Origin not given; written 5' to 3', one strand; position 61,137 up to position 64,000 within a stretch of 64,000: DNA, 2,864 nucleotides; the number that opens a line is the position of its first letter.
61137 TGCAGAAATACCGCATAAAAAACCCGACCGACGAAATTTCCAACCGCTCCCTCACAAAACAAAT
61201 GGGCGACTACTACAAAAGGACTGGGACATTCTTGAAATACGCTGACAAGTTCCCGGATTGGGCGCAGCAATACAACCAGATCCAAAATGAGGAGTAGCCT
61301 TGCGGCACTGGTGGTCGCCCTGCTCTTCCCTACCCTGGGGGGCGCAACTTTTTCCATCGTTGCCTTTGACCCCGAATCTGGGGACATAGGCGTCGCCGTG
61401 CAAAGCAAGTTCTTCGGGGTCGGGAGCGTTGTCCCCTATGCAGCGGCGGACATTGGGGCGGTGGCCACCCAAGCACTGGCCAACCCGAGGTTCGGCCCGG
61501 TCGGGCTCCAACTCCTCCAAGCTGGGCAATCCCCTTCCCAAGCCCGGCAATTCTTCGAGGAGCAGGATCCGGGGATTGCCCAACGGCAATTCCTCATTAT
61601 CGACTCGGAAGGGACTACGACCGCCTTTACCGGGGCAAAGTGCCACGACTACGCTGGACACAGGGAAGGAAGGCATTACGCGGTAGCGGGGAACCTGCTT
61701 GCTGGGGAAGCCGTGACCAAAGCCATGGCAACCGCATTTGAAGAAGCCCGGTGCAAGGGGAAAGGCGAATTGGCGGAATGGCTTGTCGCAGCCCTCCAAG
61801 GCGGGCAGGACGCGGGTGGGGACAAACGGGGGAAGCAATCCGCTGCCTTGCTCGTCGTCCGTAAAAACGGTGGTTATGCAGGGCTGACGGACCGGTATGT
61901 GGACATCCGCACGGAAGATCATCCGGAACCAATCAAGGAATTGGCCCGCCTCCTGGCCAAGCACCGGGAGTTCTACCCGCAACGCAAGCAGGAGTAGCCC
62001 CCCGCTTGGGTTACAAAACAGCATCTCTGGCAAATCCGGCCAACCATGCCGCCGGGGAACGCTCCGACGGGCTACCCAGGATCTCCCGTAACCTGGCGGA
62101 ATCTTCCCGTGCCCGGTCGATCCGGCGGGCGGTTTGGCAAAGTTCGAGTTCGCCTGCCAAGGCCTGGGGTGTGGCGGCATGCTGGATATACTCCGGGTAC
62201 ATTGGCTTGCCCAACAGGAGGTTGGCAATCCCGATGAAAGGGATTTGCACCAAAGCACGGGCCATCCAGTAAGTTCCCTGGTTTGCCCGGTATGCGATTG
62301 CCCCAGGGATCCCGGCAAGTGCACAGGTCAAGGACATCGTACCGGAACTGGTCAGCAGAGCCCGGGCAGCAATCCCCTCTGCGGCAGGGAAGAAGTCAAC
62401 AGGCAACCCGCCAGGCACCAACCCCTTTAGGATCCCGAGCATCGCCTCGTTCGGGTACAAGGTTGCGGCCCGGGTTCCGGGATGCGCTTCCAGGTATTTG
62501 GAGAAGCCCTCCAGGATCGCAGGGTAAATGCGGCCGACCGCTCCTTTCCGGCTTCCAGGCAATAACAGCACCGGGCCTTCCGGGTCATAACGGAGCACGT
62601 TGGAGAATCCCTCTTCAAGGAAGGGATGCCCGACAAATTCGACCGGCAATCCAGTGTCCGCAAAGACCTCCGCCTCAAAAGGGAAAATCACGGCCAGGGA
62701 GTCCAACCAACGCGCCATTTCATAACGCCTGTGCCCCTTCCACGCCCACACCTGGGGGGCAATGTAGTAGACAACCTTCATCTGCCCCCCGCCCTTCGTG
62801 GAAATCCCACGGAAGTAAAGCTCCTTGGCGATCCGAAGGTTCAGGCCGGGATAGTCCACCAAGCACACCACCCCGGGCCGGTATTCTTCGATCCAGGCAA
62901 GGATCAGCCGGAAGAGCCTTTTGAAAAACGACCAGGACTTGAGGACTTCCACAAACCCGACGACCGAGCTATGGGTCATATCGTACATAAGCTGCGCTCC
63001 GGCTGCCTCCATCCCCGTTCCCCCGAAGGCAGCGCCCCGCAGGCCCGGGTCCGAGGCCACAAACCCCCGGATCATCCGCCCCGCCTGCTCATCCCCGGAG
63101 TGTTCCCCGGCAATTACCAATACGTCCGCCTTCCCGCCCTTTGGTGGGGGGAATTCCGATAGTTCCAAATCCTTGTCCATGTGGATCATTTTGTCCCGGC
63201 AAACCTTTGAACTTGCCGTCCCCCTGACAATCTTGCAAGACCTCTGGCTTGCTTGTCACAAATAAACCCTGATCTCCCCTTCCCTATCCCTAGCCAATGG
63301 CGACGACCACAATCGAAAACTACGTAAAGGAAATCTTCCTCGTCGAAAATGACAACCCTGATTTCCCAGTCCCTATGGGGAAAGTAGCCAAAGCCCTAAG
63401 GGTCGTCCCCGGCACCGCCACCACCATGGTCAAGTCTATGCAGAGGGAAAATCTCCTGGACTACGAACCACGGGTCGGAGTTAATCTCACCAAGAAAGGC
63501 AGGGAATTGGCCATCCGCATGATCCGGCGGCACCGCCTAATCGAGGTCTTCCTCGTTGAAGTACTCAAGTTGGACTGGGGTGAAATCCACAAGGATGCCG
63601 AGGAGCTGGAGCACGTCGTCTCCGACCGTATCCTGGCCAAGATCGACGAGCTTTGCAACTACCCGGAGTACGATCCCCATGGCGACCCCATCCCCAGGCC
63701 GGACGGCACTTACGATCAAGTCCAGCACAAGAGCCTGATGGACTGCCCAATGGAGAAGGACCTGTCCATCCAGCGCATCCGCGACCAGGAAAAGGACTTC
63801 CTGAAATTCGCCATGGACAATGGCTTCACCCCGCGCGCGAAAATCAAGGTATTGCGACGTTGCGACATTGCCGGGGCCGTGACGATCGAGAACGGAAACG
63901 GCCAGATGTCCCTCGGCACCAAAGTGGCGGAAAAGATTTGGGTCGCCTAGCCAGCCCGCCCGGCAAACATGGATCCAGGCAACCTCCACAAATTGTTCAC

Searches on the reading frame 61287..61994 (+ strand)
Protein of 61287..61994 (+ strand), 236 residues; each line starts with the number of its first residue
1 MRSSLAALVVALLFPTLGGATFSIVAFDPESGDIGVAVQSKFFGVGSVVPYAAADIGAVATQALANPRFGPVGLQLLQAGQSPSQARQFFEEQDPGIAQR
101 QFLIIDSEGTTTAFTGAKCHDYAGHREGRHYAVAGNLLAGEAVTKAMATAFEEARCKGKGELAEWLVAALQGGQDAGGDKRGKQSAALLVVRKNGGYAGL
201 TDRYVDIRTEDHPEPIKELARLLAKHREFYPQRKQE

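Call 8: search_protein_families(library=pfam, proteins=[window:61287-61994:+], max_evalue=0.001)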
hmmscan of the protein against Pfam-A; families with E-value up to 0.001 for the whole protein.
window:61287-61994:+ (236 aa): 1 family
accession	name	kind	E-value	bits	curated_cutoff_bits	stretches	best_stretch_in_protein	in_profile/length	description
PF06267.17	DUF1028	-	1.8e-72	243.7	26.2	1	21-219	1-193/193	Family of unknown function (DUF1028)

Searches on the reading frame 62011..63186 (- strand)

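Call 8: search_protein_families(library=pfam, proteins=[window:62011-63186:-], max_evalue=0.001)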
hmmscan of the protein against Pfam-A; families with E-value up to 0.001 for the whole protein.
window:62011-63186:- (391 aa): 1 family
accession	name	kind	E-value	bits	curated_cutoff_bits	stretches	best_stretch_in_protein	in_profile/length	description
PF02684.21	LpxB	-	7.1e-61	206.6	22.6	1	22-362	1-350/374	Lipid-A-disaccharide synthetase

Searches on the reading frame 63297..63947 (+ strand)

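Call 8: search_protein_families(library=pfam, proteins=[window:63297-63947:+], max_evalue=0.001)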
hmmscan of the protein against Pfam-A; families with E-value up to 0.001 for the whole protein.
window:63297-63947:+ (217 aa): 3 families
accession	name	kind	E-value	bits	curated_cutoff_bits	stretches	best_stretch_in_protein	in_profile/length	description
PF02742.21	Fe_dep_repr_C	-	1.4e-30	105.6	27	1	65-134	1-70/70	Iron dependent repressor, metal binding and dimerisation domain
PF04023.20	FeoA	-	8e-11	42.3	23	1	146-216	2-72/74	FeoA domain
PF01325.25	Fe_dep_repress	-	3.5e-08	34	26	1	2-62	2-60/60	Iron dependent repressor, N-terminal DNA binding domain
